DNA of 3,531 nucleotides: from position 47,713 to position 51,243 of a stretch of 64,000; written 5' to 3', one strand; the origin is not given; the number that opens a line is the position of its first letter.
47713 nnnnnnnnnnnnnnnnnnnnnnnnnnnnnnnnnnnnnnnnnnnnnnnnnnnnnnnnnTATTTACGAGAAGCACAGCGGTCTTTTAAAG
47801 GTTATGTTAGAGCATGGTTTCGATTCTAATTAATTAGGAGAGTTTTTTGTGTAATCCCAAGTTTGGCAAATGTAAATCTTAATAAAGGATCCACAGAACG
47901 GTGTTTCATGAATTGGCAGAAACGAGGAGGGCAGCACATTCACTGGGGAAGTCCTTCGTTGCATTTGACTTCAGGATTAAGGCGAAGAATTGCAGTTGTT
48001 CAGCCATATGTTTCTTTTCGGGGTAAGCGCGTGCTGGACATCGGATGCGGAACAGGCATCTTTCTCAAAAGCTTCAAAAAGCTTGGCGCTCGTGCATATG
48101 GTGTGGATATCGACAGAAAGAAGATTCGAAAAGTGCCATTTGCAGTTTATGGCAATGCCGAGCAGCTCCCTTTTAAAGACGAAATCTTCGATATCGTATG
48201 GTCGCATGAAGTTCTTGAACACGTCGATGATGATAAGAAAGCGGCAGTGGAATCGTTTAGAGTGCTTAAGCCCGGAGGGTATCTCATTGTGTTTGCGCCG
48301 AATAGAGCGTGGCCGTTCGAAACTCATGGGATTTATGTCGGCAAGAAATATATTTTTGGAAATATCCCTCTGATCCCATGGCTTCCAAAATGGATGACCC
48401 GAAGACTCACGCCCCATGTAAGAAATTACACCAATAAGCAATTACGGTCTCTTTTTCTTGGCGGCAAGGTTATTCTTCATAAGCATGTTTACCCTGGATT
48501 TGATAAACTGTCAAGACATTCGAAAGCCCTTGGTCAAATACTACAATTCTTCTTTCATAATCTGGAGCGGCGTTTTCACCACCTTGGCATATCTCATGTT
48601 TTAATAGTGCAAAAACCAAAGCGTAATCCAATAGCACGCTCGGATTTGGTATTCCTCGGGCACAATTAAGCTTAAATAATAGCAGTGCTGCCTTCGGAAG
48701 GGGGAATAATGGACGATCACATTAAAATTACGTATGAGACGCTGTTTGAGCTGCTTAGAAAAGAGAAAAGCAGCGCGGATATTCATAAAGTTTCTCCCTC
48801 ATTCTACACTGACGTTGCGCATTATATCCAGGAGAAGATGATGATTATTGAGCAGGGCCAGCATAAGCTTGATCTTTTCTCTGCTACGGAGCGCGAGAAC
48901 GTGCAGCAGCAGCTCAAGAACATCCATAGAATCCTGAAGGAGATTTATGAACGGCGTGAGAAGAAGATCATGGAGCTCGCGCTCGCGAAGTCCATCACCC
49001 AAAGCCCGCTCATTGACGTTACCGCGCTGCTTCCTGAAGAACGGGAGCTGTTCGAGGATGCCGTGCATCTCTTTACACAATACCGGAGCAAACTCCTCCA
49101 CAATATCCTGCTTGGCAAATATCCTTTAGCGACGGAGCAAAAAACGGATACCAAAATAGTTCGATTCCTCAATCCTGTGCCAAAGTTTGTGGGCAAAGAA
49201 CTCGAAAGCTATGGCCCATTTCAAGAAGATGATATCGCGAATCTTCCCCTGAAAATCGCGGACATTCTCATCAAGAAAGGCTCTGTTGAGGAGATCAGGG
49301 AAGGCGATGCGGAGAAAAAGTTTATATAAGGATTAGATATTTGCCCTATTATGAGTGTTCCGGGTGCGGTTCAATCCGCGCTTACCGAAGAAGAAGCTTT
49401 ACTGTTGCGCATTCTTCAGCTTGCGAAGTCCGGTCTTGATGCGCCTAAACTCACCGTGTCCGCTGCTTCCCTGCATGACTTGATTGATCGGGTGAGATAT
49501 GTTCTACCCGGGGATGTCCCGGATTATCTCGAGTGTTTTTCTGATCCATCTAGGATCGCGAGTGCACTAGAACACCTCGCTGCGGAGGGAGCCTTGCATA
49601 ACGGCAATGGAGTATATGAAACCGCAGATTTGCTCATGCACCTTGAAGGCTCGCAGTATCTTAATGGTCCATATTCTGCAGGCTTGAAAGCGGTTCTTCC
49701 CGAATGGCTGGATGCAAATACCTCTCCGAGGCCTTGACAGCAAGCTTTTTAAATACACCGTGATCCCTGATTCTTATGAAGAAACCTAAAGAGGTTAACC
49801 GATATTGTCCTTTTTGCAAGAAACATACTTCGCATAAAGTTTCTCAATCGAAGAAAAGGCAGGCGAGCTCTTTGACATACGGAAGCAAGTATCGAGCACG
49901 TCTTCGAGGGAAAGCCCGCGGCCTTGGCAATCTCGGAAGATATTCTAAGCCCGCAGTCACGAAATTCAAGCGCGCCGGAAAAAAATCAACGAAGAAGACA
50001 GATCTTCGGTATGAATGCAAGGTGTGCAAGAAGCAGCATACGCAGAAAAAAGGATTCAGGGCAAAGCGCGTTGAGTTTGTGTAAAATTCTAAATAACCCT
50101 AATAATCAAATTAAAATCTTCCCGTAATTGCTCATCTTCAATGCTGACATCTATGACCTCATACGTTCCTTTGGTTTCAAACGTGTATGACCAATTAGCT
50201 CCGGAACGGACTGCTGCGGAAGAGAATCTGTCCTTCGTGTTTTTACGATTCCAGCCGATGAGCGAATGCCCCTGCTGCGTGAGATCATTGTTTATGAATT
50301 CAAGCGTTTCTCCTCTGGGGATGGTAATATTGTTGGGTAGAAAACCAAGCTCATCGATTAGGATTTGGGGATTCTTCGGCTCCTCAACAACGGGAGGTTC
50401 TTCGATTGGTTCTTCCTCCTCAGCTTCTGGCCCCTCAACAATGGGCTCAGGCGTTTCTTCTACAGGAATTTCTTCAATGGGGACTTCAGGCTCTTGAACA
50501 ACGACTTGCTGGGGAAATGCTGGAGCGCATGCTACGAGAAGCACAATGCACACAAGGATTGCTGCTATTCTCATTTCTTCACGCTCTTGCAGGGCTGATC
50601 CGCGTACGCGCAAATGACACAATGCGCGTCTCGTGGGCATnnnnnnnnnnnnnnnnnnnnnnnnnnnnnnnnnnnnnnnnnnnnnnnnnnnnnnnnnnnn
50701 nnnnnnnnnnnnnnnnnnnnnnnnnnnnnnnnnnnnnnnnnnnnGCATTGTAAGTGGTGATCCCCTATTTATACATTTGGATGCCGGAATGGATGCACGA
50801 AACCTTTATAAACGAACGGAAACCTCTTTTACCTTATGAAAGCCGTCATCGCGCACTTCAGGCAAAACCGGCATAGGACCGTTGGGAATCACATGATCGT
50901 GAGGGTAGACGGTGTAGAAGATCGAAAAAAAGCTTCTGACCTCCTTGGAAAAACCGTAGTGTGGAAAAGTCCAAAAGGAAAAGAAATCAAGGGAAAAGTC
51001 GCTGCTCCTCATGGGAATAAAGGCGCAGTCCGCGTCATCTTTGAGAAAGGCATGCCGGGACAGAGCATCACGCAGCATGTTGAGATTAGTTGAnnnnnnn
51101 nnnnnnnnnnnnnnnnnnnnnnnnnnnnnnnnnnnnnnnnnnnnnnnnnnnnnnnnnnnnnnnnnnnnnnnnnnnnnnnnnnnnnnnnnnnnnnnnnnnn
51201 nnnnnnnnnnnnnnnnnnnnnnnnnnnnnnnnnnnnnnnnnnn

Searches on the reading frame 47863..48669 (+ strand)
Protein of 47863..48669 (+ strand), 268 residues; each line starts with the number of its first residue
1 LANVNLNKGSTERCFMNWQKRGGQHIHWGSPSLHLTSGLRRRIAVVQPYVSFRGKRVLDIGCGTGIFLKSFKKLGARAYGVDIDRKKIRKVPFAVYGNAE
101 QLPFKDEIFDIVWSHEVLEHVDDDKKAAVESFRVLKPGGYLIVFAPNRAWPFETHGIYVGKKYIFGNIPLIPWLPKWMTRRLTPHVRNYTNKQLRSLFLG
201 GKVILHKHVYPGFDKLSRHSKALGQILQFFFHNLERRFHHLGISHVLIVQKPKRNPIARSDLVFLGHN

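Call 16: search_protein_families(library=pfam, proteins=[window:47863-48669:+], max_evalue=0.01)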
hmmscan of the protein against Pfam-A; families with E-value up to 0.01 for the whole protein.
window:47863-48669:+ (268 aa): 12 families
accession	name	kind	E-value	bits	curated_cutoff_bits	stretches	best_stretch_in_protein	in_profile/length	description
PF08241.18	Methyltransf_11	-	2.6e-24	86.1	21.2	1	58-143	1-95/95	Methyltransferase domain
PF13489.12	Methyltransf_23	-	3.6e-20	72.8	27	1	42-198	12-154/164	Methyltransferase domain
PF13649.12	Methyltransf_25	-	4.2e-16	59.9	27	1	57-139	1-97/97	Methyltransferase domain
PF13847.12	Methyltransf_31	-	4.2e-15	56.1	27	1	53-147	3-113/145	Methyltransferase domain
PF08242.18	Methyltransf_12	-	1.7e-12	48.4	30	1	58-141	1-98/98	Methyltransferase domain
PF01209.24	Ubie_methyltran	-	3.8e-09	36.7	20.1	1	53-145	47-153/233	ubiE/COQ5 methyltransferase family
PF03141.22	Methyltransf_29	-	4.3e-05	22.7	23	1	2-146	61-220/506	Putative S-adenosyl-L-methionine-dependent methyltransferase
PF07021.18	MetW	-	8.7e-05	22.7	21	1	53-135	13-102/193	Methionine biosynthesis protein MetW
PF06325.19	PrmA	-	0.00047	20.2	22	1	53-89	161-198/296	Ribosomal protein L11 methyltransferase (PrmA)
PF01728.25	FtsJ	-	0.0007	20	24.1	1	51-109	20-85/181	FtsJ-like methyltransferase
PF08003.17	Methyltransf_9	-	0.0033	16.9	23.8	0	44-84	105-145/315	Protein of unknown function (DUF1698)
PF02353.26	CMAS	-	0.0081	15.9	27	0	53-144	62-165/273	Mycolic acid cyclopropane synthetase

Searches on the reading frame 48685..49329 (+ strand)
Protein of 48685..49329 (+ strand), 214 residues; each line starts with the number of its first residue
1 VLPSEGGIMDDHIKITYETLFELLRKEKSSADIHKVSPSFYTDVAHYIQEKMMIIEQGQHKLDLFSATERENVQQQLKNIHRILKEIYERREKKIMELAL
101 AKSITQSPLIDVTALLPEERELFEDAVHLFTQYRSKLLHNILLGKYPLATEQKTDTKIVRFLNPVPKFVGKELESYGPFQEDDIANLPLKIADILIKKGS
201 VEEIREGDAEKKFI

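Call 16: search_protein_families(library=pfam, proteins=[window:48685-49329:+], max_evalue=0.01)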
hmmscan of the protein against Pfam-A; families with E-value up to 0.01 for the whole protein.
window:48685-49329:+ (214 aa): 2 families
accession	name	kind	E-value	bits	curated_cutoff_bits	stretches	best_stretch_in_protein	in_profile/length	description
PF22090.1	Gins51_C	-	6.4e-16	58.3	27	1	159-200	3-44/48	Gins51, C-terminal domain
PF05916.17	Sld5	-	0.00021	21.9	22.3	1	67-137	35-101/102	GINS complex protein helical bundle domain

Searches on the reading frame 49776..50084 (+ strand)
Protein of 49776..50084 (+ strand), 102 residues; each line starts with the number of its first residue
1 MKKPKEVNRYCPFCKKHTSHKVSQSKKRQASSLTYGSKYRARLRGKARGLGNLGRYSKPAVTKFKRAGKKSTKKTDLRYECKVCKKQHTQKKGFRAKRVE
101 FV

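Call 16: search_protein_families(library=pfam, proteins=[window:49776-50084:+], max_evalue=0.01)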
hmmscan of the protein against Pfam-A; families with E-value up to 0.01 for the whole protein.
window:49776-50084:+ (102 aa): 2 families
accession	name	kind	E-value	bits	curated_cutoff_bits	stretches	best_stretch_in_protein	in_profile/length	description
PF00935.25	Ribosomal_L44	-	6.5e-14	52.5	25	1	16-102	1-76/76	Ribosomal protein L44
PF00471.26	Ribosomal_L33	-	0.0013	19.5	25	1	6-21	29-44/47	Ribosomal protein L33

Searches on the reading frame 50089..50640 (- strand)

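Call 16: search_protein_families(library=pfam, proteins=[window:50089-50640:-], max_evalue=0.01)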
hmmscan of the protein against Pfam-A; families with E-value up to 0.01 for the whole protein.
window:50089-50640:- (183 aa): 1 family
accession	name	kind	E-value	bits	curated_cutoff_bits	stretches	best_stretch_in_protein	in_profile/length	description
PF00127.26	Copper-bind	-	0.0033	18.3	21.2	1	96-162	10-82/99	Copper binding proteins, plastocyanin/azurin family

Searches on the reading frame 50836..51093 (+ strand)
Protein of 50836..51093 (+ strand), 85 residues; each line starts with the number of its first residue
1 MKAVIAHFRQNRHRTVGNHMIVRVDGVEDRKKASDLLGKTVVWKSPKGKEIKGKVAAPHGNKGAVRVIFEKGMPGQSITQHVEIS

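Call 16: search_protein_families(library=pfam, proteins=[window:50836-51093:+], max_evalue=0.01)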
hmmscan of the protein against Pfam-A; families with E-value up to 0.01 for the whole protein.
window:50836-51093:+ (85 aa): 2 families
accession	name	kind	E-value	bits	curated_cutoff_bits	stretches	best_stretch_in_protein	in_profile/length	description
PF01247.24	Ribosomal_L35Ae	-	3.7e-15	56.3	27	1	1-84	3-94/95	Ribosomal protein L35Ae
PF01782.24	RimM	-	2.7e-06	28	23.5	0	11-41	48-78/84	RimM N-terminal domain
